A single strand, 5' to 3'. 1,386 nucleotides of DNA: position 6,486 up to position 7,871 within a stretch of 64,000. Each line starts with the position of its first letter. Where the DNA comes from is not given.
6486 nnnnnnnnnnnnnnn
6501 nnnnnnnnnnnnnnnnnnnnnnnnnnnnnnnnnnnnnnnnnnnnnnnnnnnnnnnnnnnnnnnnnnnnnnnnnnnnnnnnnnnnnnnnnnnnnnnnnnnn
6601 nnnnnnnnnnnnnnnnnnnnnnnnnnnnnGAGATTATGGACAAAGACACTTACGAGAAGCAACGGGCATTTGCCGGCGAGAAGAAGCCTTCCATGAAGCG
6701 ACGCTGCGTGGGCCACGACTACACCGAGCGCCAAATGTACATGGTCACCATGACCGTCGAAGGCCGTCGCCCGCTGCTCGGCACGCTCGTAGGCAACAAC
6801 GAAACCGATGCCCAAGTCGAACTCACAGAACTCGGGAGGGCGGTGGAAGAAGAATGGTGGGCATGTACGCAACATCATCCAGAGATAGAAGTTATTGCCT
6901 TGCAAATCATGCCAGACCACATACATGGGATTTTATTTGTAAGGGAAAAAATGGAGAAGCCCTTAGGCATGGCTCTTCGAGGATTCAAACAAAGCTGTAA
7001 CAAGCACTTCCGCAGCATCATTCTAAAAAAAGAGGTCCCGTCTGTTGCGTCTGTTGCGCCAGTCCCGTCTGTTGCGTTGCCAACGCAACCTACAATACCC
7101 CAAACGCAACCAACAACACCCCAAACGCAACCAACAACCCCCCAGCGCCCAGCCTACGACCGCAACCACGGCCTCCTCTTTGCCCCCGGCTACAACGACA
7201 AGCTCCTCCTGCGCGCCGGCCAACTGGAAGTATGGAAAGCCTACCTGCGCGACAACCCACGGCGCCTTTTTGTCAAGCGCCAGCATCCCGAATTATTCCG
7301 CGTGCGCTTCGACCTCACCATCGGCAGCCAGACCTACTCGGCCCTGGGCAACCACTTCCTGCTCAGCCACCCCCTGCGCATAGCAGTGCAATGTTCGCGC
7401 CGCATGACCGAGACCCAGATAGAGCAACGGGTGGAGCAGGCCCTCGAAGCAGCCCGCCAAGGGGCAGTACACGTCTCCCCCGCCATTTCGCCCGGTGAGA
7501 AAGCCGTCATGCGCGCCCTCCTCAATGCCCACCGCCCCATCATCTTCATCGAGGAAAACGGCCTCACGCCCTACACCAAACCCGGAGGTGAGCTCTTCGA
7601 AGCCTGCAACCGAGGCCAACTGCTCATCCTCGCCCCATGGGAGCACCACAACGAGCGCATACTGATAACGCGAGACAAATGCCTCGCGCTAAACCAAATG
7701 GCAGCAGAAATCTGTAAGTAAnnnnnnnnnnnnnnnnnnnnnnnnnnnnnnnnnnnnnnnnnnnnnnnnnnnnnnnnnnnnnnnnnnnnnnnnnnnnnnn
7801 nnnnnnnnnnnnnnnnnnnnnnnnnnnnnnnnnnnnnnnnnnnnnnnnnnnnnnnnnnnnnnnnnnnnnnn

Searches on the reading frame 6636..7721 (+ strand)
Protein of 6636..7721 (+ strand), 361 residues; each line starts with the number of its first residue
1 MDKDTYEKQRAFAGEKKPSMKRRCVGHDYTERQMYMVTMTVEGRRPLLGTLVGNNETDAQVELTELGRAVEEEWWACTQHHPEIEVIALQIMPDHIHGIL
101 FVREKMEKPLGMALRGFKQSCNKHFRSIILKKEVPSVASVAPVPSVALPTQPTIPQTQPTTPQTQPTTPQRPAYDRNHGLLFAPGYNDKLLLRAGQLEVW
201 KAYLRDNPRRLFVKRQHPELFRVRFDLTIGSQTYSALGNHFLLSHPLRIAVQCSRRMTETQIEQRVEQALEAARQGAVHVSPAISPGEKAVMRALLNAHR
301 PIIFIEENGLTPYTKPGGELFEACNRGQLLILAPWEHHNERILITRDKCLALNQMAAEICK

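Call 5: search_protein_families(library=pfam, proteins=[window:6636-7721:+], max_evalue=0.01)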
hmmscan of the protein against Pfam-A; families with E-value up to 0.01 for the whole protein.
window:6636-7721:+ (361 aa): 0 families

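Call 7: search_protein_families(library=ncbifam, proteins=[window:6636-7721:+], max_evalue=10)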
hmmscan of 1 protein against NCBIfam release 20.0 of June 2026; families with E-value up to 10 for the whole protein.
window:6636-7721:+ (361 aa): 1 family
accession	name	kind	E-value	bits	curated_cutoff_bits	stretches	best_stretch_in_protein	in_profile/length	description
NF047646.1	REP_Tyr_transpos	equivalog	4.3e-06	26.7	80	1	29-126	6-88/146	REP-associated tyrosine transposase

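Call 8: search_protein_families(library=pfam, proteins=[window:6636-7721:+], max_evalue=10)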
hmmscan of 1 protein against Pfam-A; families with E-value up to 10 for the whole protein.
window:6636-7721:+ (361 aa): 1 family
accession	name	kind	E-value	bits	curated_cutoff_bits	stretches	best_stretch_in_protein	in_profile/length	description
PF01797.21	Y1_Tnp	-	0.053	14.1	23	1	78-106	35-63/121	Transposase IS200 like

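Call 9: search_solved_structures(query=window:6636-7721:+, max_evalue=10, show_alignments=2)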
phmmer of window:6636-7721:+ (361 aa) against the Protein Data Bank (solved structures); distinct sequences matched with E-value up to 10: 1.
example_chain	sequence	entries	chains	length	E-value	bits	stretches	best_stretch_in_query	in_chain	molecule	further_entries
5mll_A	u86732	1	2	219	1.6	10.9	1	236-282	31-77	DNA processing chain A (DprA)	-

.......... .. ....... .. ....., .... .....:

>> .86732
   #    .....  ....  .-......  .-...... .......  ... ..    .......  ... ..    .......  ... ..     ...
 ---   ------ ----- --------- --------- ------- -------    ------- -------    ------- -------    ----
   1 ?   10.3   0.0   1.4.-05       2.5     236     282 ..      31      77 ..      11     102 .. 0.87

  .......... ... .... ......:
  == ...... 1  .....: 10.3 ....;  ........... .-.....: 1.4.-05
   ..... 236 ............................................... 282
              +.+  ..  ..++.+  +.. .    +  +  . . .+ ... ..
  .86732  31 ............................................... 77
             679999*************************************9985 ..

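Call 10: find_homologous_proteins(query=window:6636-7721:+)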
Query window:6636-7721:+ (361 aa): 5351 proteins with E <= 0.001 among 8000 candidates; the best 120 are listed.
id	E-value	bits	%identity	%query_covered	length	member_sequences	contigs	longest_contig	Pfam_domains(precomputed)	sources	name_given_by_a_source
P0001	2.6e-235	798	96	100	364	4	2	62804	-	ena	-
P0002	1.2e-230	783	95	100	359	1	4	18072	-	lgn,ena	-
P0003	8.0e-221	750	93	100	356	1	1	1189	-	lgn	-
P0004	1.8e-218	743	91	100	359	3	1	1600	-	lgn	-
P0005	7.9e-183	625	74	100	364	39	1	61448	-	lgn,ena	-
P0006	6.3e-172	590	75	100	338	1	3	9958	-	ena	-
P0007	3.9e-162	557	68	100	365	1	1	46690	-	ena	-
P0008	1.9e-158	545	65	99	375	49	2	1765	-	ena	-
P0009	3.0e-156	538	66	100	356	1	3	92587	-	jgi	-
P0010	3.2e-156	538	66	100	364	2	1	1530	-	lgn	-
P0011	6.2e-156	537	67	100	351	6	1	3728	-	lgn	-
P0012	3.5e-155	534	64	100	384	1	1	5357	-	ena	-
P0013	6.9e-155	534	74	94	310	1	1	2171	-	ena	-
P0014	1.2e-150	520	63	100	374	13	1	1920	-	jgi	jgi:hypothetical protein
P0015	5.6e-149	514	64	100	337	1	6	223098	-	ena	-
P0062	3.9e-140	485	62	100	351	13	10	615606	-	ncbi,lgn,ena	-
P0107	2.4e-137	476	58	100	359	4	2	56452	-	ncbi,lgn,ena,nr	ncbi:MAG: transposase [Muribaculaceae bacterium]|nr:transposase [Muribaculaceae bacterium]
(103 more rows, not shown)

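Call 13: find_encoding_contigs(protein=P0005, flank=4000, max_places=3)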
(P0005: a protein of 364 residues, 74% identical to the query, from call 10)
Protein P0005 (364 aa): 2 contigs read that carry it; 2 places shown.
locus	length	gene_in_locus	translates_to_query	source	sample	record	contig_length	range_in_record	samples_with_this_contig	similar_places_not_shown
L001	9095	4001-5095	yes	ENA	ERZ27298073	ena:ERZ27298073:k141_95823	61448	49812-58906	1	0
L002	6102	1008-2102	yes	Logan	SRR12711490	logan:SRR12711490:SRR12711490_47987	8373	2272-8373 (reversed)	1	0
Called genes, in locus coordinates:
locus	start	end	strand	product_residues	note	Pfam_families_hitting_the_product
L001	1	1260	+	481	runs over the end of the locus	PF18073:Zn_ribbon_LapB, PF13481:AAA_25, PF06745:ATPase (weak), PF23442:DUF7125 (weak), PF13541:ChlI, PF05362:Lon_C (weak)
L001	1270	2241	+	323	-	PF01408:GFO_IDH_MocA, PF22725:GFO_IDH_MocA_C3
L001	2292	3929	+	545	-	PF28550:DUF8436, PF00890:FAD_binding_2 (faint), PF01266:DAO (faint), PF01494:FAD_binding_3 (faint), PF03486:HI0933_like (faint), PF21688:FAD-depend_C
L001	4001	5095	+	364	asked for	-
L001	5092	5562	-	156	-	-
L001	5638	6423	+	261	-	PF02633:Creatininase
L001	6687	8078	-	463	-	PF00404:Dockerin_1 (weak)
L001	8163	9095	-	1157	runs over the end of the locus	?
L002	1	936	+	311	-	?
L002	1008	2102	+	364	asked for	-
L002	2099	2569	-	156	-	-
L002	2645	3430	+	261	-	PF02633:Creatininase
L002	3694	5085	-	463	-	PF00404:Dockerin_1 (weak)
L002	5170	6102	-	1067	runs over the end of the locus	?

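Call 14: find_encoding_contigs(protein=P0062, flank=4000, max_places=4)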
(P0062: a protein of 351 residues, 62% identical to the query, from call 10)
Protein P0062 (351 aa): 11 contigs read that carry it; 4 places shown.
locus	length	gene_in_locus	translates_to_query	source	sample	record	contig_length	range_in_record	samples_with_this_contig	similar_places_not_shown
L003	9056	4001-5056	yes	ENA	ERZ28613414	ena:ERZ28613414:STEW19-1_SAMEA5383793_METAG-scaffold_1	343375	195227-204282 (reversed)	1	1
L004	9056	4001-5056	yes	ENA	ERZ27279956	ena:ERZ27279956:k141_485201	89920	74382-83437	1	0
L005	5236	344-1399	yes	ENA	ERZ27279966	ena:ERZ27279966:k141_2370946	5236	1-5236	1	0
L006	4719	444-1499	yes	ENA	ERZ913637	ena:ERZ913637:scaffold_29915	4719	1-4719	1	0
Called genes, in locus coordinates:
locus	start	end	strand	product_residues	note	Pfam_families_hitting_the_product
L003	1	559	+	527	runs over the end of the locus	PF13229:Beta_helix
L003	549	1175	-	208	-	-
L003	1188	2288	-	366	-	PF02230:Abhydrolase_2 (weak), PF18962:Por_Secre_tail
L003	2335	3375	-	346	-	PF18962:Por_Secre_tail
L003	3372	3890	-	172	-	PF13302:Acetyltransf_3, PF00583:Acetyltransf_1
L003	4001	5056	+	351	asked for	-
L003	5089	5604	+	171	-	PF04471:Mrr_cat (weak)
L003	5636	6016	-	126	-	PF01066:CDP-OH_P_transf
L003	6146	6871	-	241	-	PF12674:Zn_ribbon_2, PF01243:PNPOx_N, PF16242:Pyrid_ox_like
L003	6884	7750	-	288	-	PF10988:DUF2807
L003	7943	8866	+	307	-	-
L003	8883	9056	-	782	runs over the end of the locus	PF13620:CarboxypepD_reg, PF13715:CarbopepD_reg_2, PF14905:OMP_b-brl_3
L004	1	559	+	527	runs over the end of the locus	PF13229:Beta_helix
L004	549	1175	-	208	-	-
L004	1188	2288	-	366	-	PF02230:Abhydrolase_2 (weak), PF18962:Por_Secre_tail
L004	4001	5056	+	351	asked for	-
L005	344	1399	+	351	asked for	-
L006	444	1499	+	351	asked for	-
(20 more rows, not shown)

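Call 15: find_encoding_contigs(protein=P0107, flank=4000, max_places=3)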
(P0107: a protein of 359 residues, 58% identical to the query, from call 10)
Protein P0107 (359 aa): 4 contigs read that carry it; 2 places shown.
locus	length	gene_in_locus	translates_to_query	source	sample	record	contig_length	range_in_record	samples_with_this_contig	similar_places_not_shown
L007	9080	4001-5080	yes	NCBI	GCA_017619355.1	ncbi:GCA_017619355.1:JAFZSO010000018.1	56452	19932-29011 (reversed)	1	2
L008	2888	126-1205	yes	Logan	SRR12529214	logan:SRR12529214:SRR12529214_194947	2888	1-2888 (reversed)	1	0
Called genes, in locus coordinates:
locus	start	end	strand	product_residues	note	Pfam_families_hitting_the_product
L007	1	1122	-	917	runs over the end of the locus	PF13620:CarboxypepD_reg, PF13715:CarbopepD_reg_2 (weak)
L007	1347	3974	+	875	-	PF01624:MutS_I, PF05188:MutS_II, PF05192:MutS_III, PF05190:MutS_IV, PF00488:MutS_V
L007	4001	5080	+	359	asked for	-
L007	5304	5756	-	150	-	PF02580:Tyr_Deacylase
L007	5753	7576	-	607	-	PF01541:GIY-YIG, PF27096:UvrC_M, PF22920:UvrC_RNaseH, PF08459:UvrC_RNaseH_dom, PF14520:HHH_5 (weak)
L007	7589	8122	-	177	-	PF00156:Pribosyltran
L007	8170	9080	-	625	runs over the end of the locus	PF01134:GIDA, PF21680:GIDA_C_1st, PF13932:SAM_GIDA_C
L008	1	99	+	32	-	?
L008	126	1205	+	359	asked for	-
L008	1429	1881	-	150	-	PF02580:Tyr_Deacylase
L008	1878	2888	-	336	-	?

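Call 18: find_encoding_contigs(protein=P0001, flank=3000, max_places=4)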
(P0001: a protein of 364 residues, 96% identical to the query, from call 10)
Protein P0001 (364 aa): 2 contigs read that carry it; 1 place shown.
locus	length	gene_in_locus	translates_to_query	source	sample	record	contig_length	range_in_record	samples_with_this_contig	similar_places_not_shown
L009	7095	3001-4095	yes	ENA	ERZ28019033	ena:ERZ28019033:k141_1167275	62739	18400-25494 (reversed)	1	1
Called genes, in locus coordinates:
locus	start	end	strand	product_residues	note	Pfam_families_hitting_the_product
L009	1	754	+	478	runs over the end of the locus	PF18073:Zn_ribbon_LapB, PF13481:AAA_25, PF06745:ATPase (weak), PF23442:DUF7125 (weak), PF13541:ChlI, PF05362:Lon_C (weak)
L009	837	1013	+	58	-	-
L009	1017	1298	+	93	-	-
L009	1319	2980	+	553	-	PF28550:DUF8436, PF00890:FAD_binding_2 (faint), PF21688:FAD-depend_C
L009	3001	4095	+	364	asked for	-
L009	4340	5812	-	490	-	PF00404:Dockerin_1 (weak)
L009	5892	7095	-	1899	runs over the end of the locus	-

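Call 19: find_encoding_contigs(protein=P0002, flank=3000, max_places=5)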
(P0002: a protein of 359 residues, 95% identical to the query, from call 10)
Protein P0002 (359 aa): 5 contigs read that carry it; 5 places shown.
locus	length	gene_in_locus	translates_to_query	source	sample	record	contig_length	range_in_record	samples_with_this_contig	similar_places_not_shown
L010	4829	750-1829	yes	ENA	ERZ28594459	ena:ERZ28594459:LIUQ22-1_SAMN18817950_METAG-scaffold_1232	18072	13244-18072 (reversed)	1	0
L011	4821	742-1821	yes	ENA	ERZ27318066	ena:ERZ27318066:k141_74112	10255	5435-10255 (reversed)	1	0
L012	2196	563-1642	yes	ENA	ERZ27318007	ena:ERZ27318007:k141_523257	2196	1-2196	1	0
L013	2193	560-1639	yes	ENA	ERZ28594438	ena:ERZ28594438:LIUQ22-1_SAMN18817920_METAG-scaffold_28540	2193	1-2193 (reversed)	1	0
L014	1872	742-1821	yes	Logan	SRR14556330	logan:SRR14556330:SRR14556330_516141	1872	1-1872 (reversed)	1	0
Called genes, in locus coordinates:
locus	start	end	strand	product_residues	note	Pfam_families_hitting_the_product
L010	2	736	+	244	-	?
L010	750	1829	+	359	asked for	-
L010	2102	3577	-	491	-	PF00404:Dockerin_1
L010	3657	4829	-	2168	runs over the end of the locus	PF02368:Big_2, PF21461:HL_N-beta (faint), PF13287:Fn3_assoc, PF13290:CHB_HEX_C_1, PF00404:Dockerin_1 (weak)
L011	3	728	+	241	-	?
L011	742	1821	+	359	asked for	-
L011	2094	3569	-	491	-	PF00404:Dockerin_1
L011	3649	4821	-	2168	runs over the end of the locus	PF02368:Big_2, PF21461:HL_N-beta (faint), PF13287:Fn3_assoc, PF13290:CHB_HEX_C_1, PF00404:Dockerin_1 (weak)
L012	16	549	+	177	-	PF21688:FAD-depend_C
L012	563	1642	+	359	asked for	-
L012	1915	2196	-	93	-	?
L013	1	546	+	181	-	?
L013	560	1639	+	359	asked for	-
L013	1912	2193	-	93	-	?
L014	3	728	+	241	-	?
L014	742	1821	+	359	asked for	-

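Call 20: find_encoding_contigs(protein=window:6636-7721:+, flank=3000, max_places=5)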
Protein window:6636-7721:+ (361 aa): 6 contigs read that carry it; 1 place shown.
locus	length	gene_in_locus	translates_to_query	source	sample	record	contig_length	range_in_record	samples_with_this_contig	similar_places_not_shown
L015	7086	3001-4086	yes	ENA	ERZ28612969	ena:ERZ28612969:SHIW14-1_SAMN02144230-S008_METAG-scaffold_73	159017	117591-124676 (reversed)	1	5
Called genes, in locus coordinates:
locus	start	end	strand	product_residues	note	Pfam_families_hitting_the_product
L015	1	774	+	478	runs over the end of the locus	PF18073:Zn_ribbon_LapB, PF13481:AAA_25, PF06745:ATPase (weak), PF23442:DUF7125 (weak), PF13541:ChlI, PF05362:Lon_C (weak)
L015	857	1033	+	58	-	-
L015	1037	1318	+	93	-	-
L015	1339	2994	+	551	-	PF28550:DUF8436, PF00890:FAD_binding_2 (faint), PF21688:FAD-depend_C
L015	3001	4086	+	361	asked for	-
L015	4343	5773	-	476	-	PF00404:Dockerin_1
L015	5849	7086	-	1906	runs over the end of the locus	PF02368:Big_2 (faint), PF26918:Ig_Eae (weak), PF13287:Fn3_assoc (faint), PF13290:CHB_HEX_C_1 (weak), PF00404:Dockerin_1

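Call 46: find_encoding_contigs(protein=P0007, flank=4000, max_places=2)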
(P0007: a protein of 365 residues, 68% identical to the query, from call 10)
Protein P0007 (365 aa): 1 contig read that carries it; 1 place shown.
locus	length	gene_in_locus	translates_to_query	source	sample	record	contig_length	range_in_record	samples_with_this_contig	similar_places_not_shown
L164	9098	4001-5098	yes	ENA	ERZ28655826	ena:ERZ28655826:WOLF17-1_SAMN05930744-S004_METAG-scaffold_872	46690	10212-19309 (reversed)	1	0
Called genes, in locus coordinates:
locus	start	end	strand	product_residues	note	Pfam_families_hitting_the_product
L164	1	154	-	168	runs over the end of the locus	PF16271:DUF4924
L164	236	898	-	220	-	PF01810:LysE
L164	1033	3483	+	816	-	-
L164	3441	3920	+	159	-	PF00005:ABC_tran (weak)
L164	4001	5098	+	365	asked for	-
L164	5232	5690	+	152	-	PF19555:DUF6078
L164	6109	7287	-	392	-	PF00149:Metallophos, PF12850:Metallophos_2 (weak)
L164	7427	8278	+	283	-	PF01634:HisG, PF08029:HisG_C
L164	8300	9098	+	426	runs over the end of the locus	PF00815:Histidinol_dh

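Call 47: find_encoding_contigs(protein=P0009, flank=4000, max_places=2)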
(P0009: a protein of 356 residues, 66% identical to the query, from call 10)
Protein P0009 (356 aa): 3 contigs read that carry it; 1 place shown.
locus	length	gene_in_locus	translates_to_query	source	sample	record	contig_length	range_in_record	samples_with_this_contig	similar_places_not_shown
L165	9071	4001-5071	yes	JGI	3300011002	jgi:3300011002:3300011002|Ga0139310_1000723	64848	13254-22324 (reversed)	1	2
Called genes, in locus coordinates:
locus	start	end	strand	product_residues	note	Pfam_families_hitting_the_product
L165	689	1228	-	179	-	PF01812:5-FTHF_cyc-lig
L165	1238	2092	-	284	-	PF00165:HTH_AraC (faint), PF12833:HTH_18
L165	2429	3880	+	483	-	-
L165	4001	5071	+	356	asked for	-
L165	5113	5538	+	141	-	PF01230:HIT (weak)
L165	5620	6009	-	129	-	PF04205:FMN_bind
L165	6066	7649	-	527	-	-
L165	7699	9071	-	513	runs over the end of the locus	PF21012:DUF6850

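Call 48: find_encoding_contigs(protein=P0006, flank=4000, max_places=2)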
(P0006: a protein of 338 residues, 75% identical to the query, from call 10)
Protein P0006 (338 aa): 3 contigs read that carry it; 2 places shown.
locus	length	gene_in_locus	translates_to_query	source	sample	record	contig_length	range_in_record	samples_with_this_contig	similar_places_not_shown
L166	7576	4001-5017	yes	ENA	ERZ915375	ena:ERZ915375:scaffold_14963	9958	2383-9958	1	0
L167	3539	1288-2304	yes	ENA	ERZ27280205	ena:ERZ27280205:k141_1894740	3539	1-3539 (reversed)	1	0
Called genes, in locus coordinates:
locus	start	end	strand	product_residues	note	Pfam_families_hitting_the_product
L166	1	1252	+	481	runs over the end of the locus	PF18073:Zn_ribbon_LapB, PF06745:ATPase (weak), PF13481:AAA_25, PF23442:DUF7125 (weak), PF13541:ChlI, PF05362:Lon_C (weak)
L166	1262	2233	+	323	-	PF01408:GFO_IDH_MocA, PF22725:GFO_IDH_MocA_C3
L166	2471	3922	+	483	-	PF00890:FAD_binding_2 (faint), PF01266:DAO (faint), PF03486:HI0933_like (faint), PF21688:FAD-depend_C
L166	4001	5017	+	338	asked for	-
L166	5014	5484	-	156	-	-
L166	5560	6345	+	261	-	PF02633:Creatininase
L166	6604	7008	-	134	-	PF00404:Dockerin_1 (weak)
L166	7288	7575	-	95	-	?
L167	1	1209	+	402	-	?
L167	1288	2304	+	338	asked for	-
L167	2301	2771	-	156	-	-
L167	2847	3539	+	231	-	?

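Call 72: predict_structure(alignment_id=A3)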
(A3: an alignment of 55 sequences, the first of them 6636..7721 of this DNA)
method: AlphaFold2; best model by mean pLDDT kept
length: 361 residues; sequences in the alignment: 55
mean_pLDDT: 80.0   pTM: 0.67
mean pLDDT of the five models: 80.0, 77.7, 77.0, 76.0, 74.9
residues with pLDDT >= 90: 172; 70-90: 109; 50-70: 23; < 50: 57
segments of 3 or more residues with pLDDT < 50: 13-27, 135-176
pLDDT, mean of each block of 10 residues (from residue 1): 72 47 49 89 93 90 97 93 94 96 86 89 91 48 33 34 33 50 83 85 90 88 88 92 95 94 98 97 94 96 89 72 91 71 78 93 90
secondary structure, 60 per line:
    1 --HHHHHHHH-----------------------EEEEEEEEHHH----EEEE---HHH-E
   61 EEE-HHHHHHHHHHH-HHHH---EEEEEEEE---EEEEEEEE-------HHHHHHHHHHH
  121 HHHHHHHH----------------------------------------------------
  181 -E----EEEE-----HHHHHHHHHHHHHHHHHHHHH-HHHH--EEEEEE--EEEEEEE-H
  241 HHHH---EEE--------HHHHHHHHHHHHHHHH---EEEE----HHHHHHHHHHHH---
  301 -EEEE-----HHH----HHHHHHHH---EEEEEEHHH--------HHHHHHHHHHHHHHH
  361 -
elements in order: H3-10 E34-41 E49-52 E60-63 H65-75 H77-80 E84-91 E95-102 H110-128 E187-190 H196-216 H218-221 E224-229 E232-238 H240-244 E248-250 H259-274 E278-281 H286-297 E302-305 H318-325 E329-334 H346-360

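Call 74: fold_search(model_id=the predicted structure, library=pdb)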
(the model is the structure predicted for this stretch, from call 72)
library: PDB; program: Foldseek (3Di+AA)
matches with E <= 10: 871; with E <= 0.001: 33
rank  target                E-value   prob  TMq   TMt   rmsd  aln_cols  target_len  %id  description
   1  2xm3_A                3.2e-06  1.00  0.26  0.70   6.1       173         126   14  Deinococcus radiodurans ISDra2 Transposase Left end DNA complex (released 2010-10-13)
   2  2xma_B                3.9e-06  1.00  0.26  0.66   5.9       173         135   14  DEINOCOCCUS RADIODURANS ISDRA2 TRANSPOSASE RIGHT END DNA COMPLEX (released 2010-10-13)
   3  8zva                  4.4e-06  1.00  0.31  0.35  11.3       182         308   19  structure of ShosA from E.coli APEC O1 (released 2025-04-09)
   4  2xm3_D                5.2e-06  1.00  0.26  0.68   6.1       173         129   14  Deinococcus radiodurans ISDra2 Transposase Left end DNA complex (released 2010-10-13)
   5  2xm3_C                5.9e-06  1.00  0.26  0.69   6.1       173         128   14  Deinococcus radiodurans ISDra2 Transposase Left end DNA complex (released 2010-10-13)
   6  2xqc_D                8.5e-06  1.00  0.26  0.67  11.5       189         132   14  DEINOCOCCUS RADIODURANS ISDRA2 TRANSPOSASE COMPLEXED WITH LEFT END RECOGNITION AND CLEAVAGE SITE AND ZN (released 2010-10-13)
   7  2xo6_A                9.6e-06  1.00  0.26  0.66   5.9       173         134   14  DEINOCOCCUS RADIODURANS ISDRA2 TRANSPOSASE Y132F MUTANT COMPLEXED WITH LEFT END RECOGNITION AND CLEAVAGE SITE (released 2010-10-13)
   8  2xma_A                9.6e-06  1.00  0.26  0.64   5.9       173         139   14  DEINOCOCCUS RADIODURANS ISDRA2 TRANSPOSASE RIGHT END DNA COMPLEX (released 2010-10-13)
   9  2xma_E                9.6e-06  1.00  0.26  0.63   5.9       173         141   14  DEINOCOCCUS RADIODURANS ISDRA2 TRANSPOSASE RIGHT END DNA COMPLEX (released 2010-10-13)
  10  2xo6_D                1.2e-05  1.00  0.26  0.69   5.9       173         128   15  DEINOCOCCUS RADIODURANS ISDRA2 TRANSPOSASE Y132F MUTANT COMPLEXED WITH LEFT END RECOGNITION AND CLEAVAGE SITE (released 2010-10-13)
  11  2xm3_B                1.7e-05  1.00  0.26  0.68   6.0       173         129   14  Deinococcus radiodurans ISDra2 Transposase Left end DNA complex (released 2010-10-13)
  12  4ljk_G                3.2e-05  1.00  0.30  0.48   4.6       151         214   20  Structural insights into the unique single-stranded DNA binding mode of DNA processing protein A from Helicobacter pyl (released 2014-01-01)
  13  4ljr_A                8.5e-05  1.00  0.30  0.48   4.6       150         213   21  Structural insights into the unique single-stranded DNA binding mode of DNA processing protein A from Helicobacter pyl (released 2014-01-01)
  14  2fyx_A                1.0e-04  1.00  0.26  0.64   6.9       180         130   12  Crystal structure of a putative transposase (dr_0177) from deinococcus radiodurans r1 at 1.90 A resolution (released 2006-02-21)
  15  2f4f_A                1.5e-04  1.00  0.25  0.64  13.0       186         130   16  Crystal structure of IS200 transposase (released 2005-12-13)
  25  4er8_A                3.2e-04  1.00  0.27  0.56   5.2       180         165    9  Structure of the REP associates tyrosine transposase bound to a REP hairpin (released 2012-08-15)
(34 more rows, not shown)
